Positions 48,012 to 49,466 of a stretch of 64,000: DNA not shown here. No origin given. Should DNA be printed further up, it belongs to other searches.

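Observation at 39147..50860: Three paralogous membrane-anchored alkaline-phosphatase-superfamily enzymes bracket uvrB and the phosphonate operon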

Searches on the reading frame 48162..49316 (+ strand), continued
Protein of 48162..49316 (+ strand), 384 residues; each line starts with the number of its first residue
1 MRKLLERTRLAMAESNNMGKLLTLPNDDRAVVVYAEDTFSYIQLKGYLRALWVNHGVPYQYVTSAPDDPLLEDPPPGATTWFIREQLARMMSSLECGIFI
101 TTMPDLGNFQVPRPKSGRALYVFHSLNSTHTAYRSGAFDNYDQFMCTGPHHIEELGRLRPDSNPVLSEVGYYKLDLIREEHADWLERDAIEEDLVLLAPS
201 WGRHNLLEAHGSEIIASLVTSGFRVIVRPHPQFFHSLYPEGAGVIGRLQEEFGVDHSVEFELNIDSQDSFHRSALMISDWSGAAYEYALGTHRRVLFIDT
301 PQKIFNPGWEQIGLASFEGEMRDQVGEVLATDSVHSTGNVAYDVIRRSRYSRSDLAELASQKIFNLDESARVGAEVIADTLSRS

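Call 76: find_encoding_contigs(protein=P0204, flank=10000, max_places=1)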
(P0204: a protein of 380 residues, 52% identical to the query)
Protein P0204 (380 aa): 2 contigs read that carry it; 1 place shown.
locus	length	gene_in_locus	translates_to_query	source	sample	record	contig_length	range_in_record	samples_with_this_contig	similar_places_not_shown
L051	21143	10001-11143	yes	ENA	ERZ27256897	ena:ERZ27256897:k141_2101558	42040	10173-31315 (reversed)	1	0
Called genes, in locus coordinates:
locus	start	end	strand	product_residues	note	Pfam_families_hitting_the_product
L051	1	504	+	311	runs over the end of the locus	PF00482:T2SSF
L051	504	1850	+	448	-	-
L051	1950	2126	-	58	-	PF04964:Flp_Fap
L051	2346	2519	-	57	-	PF04964:Flp_Fap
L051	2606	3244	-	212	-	PF00072:Response_reg, PF00196:GerE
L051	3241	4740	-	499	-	PF07730:HisKA_3, PF02518:HATPase_c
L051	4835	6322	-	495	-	PF00884:Sulfatase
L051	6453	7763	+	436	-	PF01467:CTP_transf_like, PF13714:PEP_mutase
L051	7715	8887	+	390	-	PF02776:TPP_enzyme_N, PF02775:TPP_enzyme_C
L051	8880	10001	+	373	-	PF00465:Fe-ADH, PF25137:ADH_Fe_C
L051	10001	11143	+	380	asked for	-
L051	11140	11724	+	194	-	PF01121:CoaE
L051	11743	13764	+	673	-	PF00270:DEAD (weak), PF04851:ResIII, PF17757:UvrB_inter, PF27431:UvrB_3rd, PF00271:Helicase_C, PF12344:UvrB, PF02151:UVR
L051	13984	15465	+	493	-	PF00884:Sulfatase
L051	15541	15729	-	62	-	-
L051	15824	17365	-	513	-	PF00884:Sulfatase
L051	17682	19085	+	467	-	PF00535:Glycos_transf_2, PF13641:Glyco_tranf_2_3, PF13489:Methyltransf_23, PF08241:Methyltransf_11, PF08242:Methyltransf_12, PF13649:Methyltransf_25, PF13847:Methyltransf_31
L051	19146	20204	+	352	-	-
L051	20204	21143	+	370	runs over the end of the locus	-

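Call 85: find_encoding_contigs(protein=P0274, flank=10000, max_places=1)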
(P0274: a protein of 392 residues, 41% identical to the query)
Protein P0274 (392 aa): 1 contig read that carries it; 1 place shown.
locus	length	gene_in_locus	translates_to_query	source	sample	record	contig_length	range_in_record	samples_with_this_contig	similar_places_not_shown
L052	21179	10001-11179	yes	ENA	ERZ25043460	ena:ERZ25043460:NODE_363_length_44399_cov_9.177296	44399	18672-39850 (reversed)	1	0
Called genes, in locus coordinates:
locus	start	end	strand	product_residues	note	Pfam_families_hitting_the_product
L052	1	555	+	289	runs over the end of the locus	PF01370:Epimerase, PF04321:RmlD_sub_bind, PF16363:GDP_Man_Dehyd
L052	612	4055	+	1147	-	PF13489:Methyltransf_23, PF08241:Methyltransf_11 (weak), PF08242:Methyltransf_12, PF00535:Glycos_transf_2, PF10111:Glyco_tranf_2_2, PF13641:Glyco_tranf_2_3, PF00534:Glycos_transf_1, PF13692:Glyco_trans_1_4, +1 more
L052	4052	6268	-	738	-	PF01663:Phosphodiest (faint), PF00884:Sulfatase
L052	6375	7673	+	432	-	PF01467:CTP_transf_like, PF13714:PEP_mutase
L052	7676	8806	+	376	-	PF02776:TPP_enzyme_N, PF02775:TPP_enzyme_C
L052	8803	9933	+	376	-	PF00465:Fe-ADH, PF13685:Fe-ADH_2 (weak), PF25137:ADH_Fe_C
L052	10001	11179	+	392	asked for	PF04464:Glyphos_transf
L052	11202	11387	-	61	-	-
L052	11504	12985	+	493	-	PF19484:DUF6020 (weak)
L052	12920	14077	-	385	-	PF00535:Glycos_transf_2 (weak), PF13641:Glyco_tranf_2_3, PF13506:Glyco_transf_21, PF13632:Glyco_trans_2_3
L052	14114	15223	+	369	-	PF02350:Epimerase_2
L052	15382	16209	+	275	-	-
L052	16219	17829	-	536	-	PF13692:Glyco_trans_1_4 (weak)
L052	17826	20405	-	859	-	PF13439:Glyco_transf_4, PF20706:GT4-conflict, PF00534:Glycos_transf_1, PF13692:Glyco_trans_1_4, PF13632:Glyco_trans_2_3 (faint), PF00535:Glycos_transf_2, PF10111:Glyco_tranf_2_2, PF13641:Glyco_tranf_2_3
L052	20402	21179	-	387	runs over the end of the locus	PF13692:Glyco_trans_1_4 (weak)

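Call 86: find_encoding_contigs(protein=P0258, flank=10000, max_places=1)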
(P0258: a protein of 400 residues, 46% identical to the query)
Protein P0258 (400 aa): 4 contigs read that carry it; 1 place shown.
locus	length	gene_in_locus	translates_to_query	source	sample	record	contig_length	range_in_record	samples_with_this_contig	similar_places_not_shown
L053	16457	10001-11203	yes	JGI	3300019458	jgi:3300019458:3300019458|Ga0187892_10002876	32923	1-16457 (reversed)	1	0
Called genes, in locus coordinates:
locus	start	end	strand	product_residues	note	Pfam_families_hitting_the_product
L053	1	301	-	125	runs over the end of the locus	PF07366:SnoaL (weak), PF14534:DUF4440 (weak), PF12680:SnoaL_2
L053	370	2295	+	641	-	-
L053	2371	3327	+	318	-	PF04116:FA_hydroxylase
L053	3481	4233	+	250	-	PF13489:Methyltransf_23, PF07021:MetW (weak), PF13847:Methyltransf_31, PF08241:Methyltransf_11, PF08242:Methyltransf_12, PF13649:Methyltransf_25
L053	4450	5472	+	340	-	-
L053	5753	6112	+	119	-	-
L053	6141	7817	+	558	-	PF00884:Sulfatase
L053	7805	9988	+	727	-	PF00483:NTP_transferase, PF01128:IspD (weak), PF12804:NTP_transf_3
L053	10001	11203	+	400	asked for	-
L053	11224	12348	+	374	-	PF00465:Fe-ADH, PF13685:Fe-ADH_2, PF25137:ADH_Fe_C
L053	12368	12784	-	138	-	-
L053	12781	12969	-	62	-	-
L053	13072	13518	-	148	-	PF12680:SnoaL_2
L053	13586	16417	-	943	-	PF02927:CelD_N, PF00759:Glyco_hydro_9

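Call 87: find_encoding_contigs(protein=P0262, flank=10000, max_places=1)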
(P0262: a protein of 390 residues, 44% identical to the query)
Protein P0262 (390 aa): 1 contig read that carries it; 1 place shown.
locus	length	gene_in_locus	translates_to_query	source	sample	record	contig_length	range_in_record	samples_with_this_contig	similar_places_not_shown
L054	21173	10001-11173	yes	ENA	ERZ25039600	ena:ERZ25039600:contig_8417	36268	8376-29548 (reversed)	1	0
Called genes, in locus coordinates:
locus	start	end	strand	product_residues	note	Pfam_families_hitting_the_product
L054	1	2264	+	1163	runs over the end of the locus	PF13489:Methyltransf_23, PF08241:Methyltransf_11 (weak), PF08242:Methyltransf_12 (weak), PF00535:Glycos_transf_2, PF13641:Glyco_tranf_2_3, PF00534:Glycos_transf_1, PF13692:Glyco_trans_1_4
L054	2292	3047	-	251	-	PF00005:ABC_tran, PF13304:AAA_21 (faint)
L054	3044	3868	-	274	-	PF01061:ABC2_membrane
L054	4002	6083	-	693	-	PF01663:Phosphodiest (faint), PF02995:DUF229 (faint), PF00884:Sulfatase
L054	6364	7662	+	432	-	PF01467:CTP_transf_like, PF13714:PEP_mutase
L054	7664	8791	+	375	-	PF02776:TPP_enzyme_N, PF02775:TPP_enzyme_C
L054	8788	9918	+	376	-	PF00465:Fe-ADH, PF13685:Fe-ADH_2, PF25137:ADH_Fe_C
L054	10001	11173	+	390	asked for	PF04464:Glyphos_transf (weak)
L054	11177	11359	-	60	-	-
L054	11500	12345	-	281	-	PF01370:Epimerase, PF02719:Polysacc_synt_2 (faint), PF04321:RmlD_sub_bind, PF16363:GDP_Man_Dehyd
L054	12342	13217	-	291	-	PF00483:NTP_transferase, PF12804:NTP_transf_3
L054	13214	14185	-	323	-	PF01073:3Beta_HSD, PF01370:Epimerase, PF02719:Polysacc_synt_2, PF04321:RmlD_sub_bind, PF13460:NAD_binding_10 (weak), PF16363:GDP_Man_Dehyd, PF07993:NAD_binding_4 (weak)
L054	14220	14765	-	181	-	PF00908:dTDP_sugar_isom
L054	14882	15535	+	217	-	-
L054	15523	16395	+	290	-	-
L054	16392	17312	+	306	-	PF01073:3Beta_HSD (faint), PF01370:Epimerase, PF04321:RmlD_sub_bind (weak), PF16363:GDP_Man_Dehyd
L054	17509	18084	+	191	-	-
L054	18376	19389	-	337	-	-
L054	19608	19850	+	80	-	-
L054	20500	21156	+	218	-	-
